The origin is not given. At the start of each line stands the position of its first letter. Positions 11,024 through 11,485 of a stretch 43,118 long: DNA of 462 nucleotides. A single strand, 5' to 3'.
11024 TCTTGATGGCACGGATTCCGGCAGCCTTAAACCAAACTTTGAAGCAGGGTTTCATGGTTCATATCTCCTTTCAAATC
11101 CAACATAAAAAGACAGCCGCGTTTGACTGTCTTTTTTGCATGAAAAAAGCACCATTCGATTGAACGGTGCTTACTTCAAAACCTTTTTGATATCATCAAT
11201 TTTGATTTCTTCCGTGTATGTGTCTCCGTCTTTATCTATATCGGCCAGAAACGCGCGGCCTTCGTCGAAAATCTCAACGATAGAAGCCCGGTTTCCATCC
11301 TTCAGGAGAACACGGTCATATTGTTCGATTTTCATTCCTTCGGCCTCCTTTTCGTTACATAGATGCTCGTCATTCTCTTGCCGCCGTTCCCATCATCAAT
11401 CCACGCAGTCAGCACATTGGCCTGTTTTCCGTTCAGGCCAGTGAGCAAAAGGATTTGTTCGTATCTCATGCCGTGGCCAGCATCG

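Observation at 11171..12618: MuF head protein fused to a DUF6883-like C-terminal module, plus a coupled 54-aa DUF4926-like ORF: candidate capsid-delivered toxin/immunity pair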

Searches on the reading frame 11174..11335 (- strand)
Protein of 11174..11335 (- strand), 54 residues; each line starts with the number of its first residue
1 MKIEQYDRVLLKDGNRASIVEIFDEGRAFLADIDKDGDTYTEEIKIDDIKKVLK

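Call 3: search_protein_families(library=pfam, proteins=[window:11174-11335:-], max_evalue=1)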
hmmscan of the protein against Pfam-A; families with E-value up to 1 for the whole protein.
window:11174-11335:- (54 aa): 1 family
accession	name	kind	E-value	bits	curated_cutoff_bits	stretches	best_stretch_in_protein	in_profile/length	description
PF16277.11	DUF4926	-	0.0092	15.8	29.1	1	11-40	16-45/57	Domain of unknown function (DUF4926)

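Call 4: search_protein_families(library=phrogs, proteins=[window:11174-11335:-], max_evalue=1)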
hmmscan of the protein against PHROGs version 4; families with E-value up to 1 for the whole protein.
window:11174-11335:- (54 aa): 2 families
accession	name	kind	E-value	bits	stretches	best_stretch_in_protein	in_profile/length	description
phrog_34731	-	unknown function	6.5e-07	30.5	1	2-48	3-50/78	-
phrog_31274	-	unknown function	0.0033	19.3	1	5-50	23-68/92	-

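Call 7: search_protein_families(library=ncbifam, proteins=[window:11174-11335:-], max_evalue=1)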
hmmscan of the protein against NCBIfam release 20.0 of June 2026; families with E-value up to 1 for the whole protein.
window:11174-11335:- (54 aa): 0 families

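Call 14: find_homologous_proteins(query=window:11174-11335:-, max_evalue=0.01)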
Query window:11174-11335:- (54 aa): 129 proteins with E <= 0.01 among 129 candidates; the best 120 are listed.
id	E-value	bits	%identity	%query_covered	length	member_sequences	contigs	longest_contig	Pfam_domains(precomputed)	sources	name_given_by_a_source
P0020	1.3e-25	104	98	100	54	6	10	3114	-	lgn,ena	-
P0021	1.4e-25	104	98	100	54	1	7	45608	-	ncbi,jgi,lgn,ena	jgi:hypothetical protein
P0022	2.3e-24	101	96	100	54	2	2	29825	-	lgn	-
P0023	5.6e-23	96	96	100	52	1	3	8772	-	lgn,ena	-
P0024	2.4e-22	94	93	100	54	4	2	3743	-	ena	-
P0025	6.2e-21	90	83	98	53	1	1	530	-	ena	-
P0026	6.7e-21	90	83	98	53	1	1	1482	-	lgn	-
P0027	6.9e-21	90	85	100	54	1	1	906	-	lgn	-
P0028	9.3e-21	89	83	98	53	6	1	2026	-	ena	-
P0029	1.0e-20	89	81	98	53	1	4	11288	-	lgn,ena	-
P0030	1.6e-20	89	83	100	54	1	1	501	-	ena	-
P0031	1.6e-20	89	83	100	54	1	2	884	-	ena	-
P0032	1.9e-20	88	79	98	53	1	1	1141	-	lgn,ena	-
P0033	2.1e-20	88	83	100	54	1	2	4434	-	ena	-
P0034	3.1e-20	88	81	100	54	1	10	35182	-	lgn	-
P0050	1.2e-19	86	79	98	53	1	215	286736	-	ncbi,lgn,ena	-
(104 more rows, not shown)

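Call 15: find_encoding_contigs(protein=P0050, flank=5000, max_places=6)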
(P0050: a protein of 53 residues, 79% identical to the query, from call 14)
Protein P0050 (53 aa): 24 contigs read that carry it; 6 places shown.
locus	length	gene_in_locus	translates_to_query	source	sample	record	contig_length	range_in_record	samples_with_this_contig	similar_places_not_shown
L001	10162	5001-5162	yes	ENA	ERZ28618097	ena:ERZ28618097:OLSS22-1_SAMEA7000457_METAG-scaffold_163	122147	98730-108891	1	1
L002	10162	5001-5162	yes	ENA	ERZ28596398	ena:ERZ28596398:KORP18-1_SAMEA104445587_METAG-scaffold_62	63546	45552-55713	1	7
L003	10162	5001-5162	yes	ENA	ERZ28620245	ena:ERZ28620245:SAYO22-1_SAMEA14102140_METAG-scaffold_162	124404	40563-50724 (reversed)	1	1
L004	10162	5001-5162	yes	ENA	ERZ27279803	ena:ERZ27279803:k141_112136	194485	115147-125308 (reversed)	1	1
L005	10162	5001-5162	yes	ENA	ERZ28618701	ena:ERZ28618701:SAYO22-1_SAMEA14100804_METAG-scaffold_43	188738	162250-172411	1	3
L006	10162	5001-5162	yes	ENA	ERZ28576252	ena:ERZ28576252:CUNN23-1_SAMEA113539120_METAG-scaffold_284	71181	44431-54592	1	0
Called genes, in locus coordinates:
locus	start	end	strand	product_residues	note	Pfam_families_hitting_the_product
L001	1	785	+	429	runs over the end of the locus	PF04233:Phage_Mu_F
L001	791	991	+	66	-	-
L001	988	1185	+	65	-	-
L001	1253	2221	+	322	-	-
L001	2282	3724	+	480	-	PF05133:SPP1_portal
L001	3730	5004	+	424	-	PF04233:Phage_Mu_F, PF21814:DUF6883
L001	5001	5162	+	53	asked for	-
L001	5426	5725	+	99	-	PF16079:Phage_holin_5_2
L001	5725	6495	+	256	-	PF00877:NLPC_P60, PF01471:PG_binding_1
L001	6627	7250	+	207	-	PF06810:Phage_scaffold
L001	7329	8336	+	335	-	PF25209:Phage_capsid_4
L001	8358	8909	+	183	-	-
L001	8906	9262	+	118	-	-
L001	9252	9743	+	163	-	PF04883:HK97-gp10_like (weak)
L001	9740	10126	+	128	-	-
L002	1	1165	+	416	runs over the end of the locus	PF04466:Terminase_3, PF17288:Terminase_3C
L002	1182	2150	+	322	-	-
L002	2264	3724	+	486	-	PF05133:SPP1_portal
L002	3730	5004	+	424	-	PF04233:Phage_Mu_F, PF21814:DUF6883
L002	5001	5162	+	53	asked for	-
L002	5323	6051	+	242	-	-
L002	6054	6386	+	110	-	-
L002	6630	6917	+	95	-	PF16079:Phage_holin_5_2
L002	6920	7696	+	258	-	PF00877:NLPC_P60, PF01471:PG_binding_1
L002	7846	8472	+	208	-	PF06810:Phage_scaffold, PF24922:ACBP4_C (faint)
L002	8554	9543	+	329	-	PF25209:Phage_capsid_4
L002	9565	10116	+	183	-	-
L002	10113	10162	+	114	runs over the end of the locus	-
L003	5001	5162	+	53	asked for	-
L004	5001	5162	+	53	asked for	-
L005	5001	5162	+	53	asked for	-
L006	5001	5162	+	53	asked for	-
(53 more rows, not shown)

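Call 16: find_encoding_contigs(protein=P0021, flank=6000, max_places=5)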
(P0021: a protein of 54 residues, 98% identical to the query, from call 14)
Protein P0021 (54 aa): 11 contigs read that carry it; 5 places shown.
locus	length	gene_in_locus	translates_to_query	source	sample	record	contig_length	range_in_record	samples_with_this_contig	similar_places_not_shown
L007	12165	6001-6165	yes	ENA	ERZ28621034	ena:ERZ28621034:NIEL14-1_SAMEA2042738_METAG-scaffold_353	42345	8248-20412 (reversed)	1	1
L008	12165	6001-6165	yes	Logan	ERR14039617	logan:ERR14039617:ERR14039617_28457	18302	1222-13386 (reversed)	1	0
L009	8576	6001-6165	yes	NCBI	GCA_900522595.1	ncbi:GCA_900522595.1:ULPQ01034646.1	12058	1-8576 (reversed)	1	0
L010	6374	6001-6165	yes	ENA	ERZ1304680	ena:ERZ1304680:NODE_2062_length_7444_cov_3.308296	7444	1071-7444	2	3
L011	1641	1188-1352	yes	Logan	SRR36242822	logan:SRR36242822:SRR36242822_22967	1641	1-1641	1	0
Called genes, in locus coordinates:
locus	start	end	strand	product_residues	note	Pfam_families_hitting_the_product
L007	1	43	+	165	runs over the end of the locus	PF03592:Terminase_2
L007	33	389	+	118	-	-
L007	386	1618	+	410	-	PF04466:Terminase_3, PF17288:Terminase_3C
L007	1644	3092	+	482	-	PF05133:SPP1_portal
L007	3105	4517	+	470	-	-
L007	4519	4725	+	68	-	-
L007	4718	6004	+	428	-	PF04233:Phage_Mu_F, PF21814:DUF6883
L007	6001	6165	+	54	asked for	-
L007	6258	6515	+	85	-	PF16945:Phage_r1t_holin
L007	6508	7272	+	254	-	PF05257:CHAP, PF01476:LysM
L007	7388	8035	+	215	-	PF06810:Phage_scaffold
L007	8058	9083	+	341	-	-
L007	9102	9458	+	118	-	-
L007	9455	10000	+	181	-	-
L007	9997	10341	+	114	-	PF05521:Phage_HCP (weak)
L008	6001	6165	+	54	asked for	-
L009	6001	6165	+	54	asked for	-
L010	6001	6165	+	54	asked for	-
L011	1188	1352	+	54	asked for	-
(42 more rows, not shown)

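Call 30: search_protein_families(library=pfam, proteins=[L002:5323-6048:+, L002:6054-6383:+], max_evalue=0.1)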
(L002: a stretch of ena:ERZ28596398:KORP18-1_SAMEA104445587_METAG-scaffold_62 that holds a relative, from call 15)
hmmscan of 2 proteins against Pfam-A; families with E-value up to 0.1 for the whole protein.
L002:5323-6048:+ (242 aa): 1 family
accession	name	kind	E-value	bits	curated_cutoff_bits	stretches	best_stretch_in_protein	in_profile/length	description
PF04002.20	RadC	-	0.0056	17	22.1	1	98-173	13-88/121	RadC-like JAB domain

L002:6054-6383:+ (110 aa): 3 families
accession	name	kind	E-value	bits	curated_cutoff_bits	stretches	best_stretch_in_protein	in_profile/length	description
PF14551.11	MCM_N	-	0.034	15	24.9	1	9-62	12-65/95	MCM N-terminal domain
PF22564.2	HAAS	-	0.048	14.5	27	1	17-50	5-38/55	HAAS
PF17944.6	Arg_decarbox_C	-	0.083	13.9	23.3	0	18-39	19-43/51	Arginine decarboxylase C-terminal helical extension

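Call 31: predict_structure(alignment_id=A3)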
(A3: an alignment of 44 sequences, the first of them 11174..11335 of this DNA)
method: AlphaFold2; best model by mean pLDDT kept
length: 54 residues; sequences in the alignment: 44
mean_pLDDT: 94.9   pTM: 0.74
mean pLDDT of the five models: 94.9, 92.7, 76.7, 57.5, 53.8
residues with pLDDT >= 90: 50; 70-90: 4; 50-70: 0; < 50: 0
segments of 3 or more residues with pLDDT < 50: none
pLDDT, mean of each block of 10 residues (from residue 1): 93 97 94 95 97 91
secondary structure, 60 per line:
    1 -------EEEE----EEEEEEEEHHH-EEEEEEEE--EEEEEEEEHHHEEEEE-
elements in order: E8-11 E16-23 E28-35 E38-45 E49-53

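Call 33: search_protein_representatives(alignment_id=A3)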
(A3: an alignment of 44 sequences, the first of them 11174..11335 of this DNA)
Query: 44 sequences, 53 profile positions. Proteins with E-value up to 0.001 (for the whole library): 259; up to 1e-10: 66; up to 1e-30: 0. The best 150 are listed.
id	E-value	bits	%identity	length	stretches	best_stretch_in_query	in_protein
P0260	3.7e-26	106.5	-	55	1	1-53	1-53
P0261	7.2e-26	105.6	-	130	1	1-53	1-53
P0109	1.6e-25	104.5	-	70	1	1-53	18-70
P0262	9.8e-23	95.6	-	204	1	1-53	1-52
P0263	5.6e-22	93.1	-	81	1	3-53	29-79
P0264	1.1e-21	92.2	-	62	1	1-52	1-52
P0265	1.3e-21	92.0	-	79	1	1-53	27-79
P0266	1.8e-21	91.5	-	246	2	1-53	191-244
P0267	3.5e-21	90.6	-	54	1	1-53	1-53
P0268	5.4e-21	90.0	-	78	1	1-53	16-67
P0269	1.3e-20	88.8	-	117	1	2-53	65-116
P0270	1.9e-20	88.2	-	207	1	1-52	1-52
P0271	1.2e-19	85.7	-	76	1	1-53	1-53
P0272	3.2e-19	84.3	-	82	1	1-51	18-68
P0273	3.7e-19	84.1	-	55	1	2-53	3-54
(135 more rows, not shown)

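Call 35: fold_search(model_id=the predicted structure, library=pdb)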
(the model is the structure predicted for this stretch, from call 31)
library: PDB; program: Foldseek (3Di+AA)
matches with E <= 10: 1066; with E <= 0.001: 0
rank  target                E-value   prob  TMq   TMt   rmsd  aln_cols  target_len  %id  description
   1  1m1g_B                2.5e-02  1.00  0.80  0.20   1.9        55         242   20  Crystal Structure of Aquifex aeolicus N-utilization substance G (NusG), Space Group P2(1) (released 2003-02-04)
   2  1m1g_C                3.5e-02  1.00  0.75  0.19   2.5        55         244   22  Crystal Structure of Aquifex aeolicus N-utilization substance G (NusG), Space Group P2(1) (released 2003-02-04)
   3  1m1g_A                4.2e-02  1.00  0.74  0.19   2.5        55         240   22  Crystal Structure of Aquifex aeolicus N-utilization substance G (NusG), Space Group P2(1) (released 2003-02-04)
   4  2xhc                  4.9e-02  1.00  0.77  0.14   2.3        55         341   16  Crystal Structure of Thermotoga maritima N-utilization Substance G (NusG) (released 2011-06-29)
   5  9a56_B                4.9e-02  1.00  0.76  0.26   2.2        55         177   20  Integrative model of RPOB-NUSG by crosslinking MS and deep learning (released 2024-09-18)
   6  1npp_C                6.2e-02  1.00  0.69  0.19   3.0        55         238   22  CRYSTAL STRUCTURE OF AQUIFEX AEOLICUS NUSG IN P2(1) (released 2003-03-11)
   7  1m1g_D                7.0e-02  1.00  0.77  0.19   2.1        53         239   23  Crystal Structure of Aquifex aeolicus N-utilization substance G (NusG), Space Group P2(1) (released 2003-02-04)
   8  1nz9_MODEL_1_A        7.4e-02  1.00  0.78  0.73   2.2        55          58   16  Solution Structure of the N-utilization substance G (NusG) C-terminal (NGC) domain from Thermus thermophilus (released 2004-04-06)
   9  5tbz_J                7.8e-02  1.00  0.72  0.30   2.5        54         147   17  E. Coli RNA Polymerase complexed with NusG (released 2016-12-07)
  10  1npp_B                8.8e-02  1.00  0.76  0.19   1.8        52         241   21  CRYSTAL STRUCTURE OF AQUIFEX AEOLICUS NUSG IN P2(1) (released 2003-03-11)
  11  6am0_D                1.2e-01  0.96  0.55  0.48   3.3        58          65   28  Crystal structure of K. lactis Edc1-Dcp1-Dcp2-Edc3 decapping complex with synthetic cap substrate analog (released 2018-03-21)
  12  2mi6_MODEL_1_A        1.5e-01  1.00  0.71  0.63   2.5        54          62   18  Solution structure of the carboxy terminal domain of NusG from Mycobacterium tuberculosis (released 2014-01-29)
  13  4zn3_A                1.6e-01  1.00  0.78  0.32   2.3        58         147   17  Crystal Structure of MjSpt4:Spt5 complex conformation B (released 2016-03-16)
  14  6gov_G                1.6e-01  1.00  0.75  0.27   2.0        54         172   15  Structure of THE RNA POLYMERASE LAMBDA-BASED ANTITERMINATION COMPLEX (released 2019-02-13)
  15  3pnw_L                1.8e-01  1.00  0.69  0.69   3.1        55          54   18  Crystal Structure of the tudor domain of human TDRD3 in complex with an anti-TDRD3 FAB (released 2010-12-01)
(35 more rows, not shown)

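Call 37: search_protein_families(library=pfam, alignment_id=A4, max_evalue=0.01)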
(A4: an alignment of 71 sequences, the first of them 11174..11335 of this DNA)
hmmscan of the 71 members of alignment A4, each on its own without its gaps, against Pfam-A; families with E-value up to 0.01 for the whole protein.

A. member 1, window:11174-11335:- (54 aa): 1 family
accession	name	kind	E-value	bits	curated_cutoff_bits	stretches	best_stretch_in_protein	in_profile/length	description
PF16277.11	DUF4926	-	0.0092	15.8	29.1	0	11-40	16-45/57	Domain of unknown function (DUF4926)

B. families by the number of members that match (of 71 scanned): 3 families
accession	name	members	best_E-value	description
PF16277.11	DUF4926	16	4.6e-05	Domain of unknown function (DUF4926)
PF20297.4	MSSS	2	0.00054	MutS2 and Smr-associated SH3 domain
PF01954.22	AF2212-like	1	0.0031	AF2212-like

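Call 66: search_solved_structures(query=A4, max_evalue=10, show_alignments=2)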
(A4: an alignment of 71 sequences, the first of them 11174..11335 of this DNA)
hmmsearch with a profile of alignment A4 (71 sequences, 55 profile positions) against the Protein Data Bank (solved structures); distinct sequences matched with E-value up to 10: 6.
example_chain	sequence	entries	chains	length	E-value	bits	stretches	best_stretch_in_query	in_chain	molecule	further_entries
5ooq_C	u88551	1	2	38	0.021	17.9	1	27-54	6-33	Ribosome biogenesis protein NOP53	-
3jct_q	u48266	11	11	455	0.079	16.1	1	23-54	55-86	Ribosome biogenesis protein NOP53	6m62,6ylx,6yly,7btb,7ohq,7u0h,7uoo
7r7b_A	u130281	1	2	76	1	12.5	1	11-26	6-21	Ferrous iron transport protein B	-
4v4n_AR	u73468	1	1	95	1.3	12.1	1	14-46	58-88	50S ribosomal protein L21E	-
1uc6_A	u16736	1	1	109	1.3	12.1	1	4-41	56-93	Ciliary Neurotrophic Factor Receptor alpha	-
4v6u_BR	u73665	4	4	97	1.4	12.1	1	14-46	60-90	50S ribosomal protein L21e | Large ribosomal subunit protein eL21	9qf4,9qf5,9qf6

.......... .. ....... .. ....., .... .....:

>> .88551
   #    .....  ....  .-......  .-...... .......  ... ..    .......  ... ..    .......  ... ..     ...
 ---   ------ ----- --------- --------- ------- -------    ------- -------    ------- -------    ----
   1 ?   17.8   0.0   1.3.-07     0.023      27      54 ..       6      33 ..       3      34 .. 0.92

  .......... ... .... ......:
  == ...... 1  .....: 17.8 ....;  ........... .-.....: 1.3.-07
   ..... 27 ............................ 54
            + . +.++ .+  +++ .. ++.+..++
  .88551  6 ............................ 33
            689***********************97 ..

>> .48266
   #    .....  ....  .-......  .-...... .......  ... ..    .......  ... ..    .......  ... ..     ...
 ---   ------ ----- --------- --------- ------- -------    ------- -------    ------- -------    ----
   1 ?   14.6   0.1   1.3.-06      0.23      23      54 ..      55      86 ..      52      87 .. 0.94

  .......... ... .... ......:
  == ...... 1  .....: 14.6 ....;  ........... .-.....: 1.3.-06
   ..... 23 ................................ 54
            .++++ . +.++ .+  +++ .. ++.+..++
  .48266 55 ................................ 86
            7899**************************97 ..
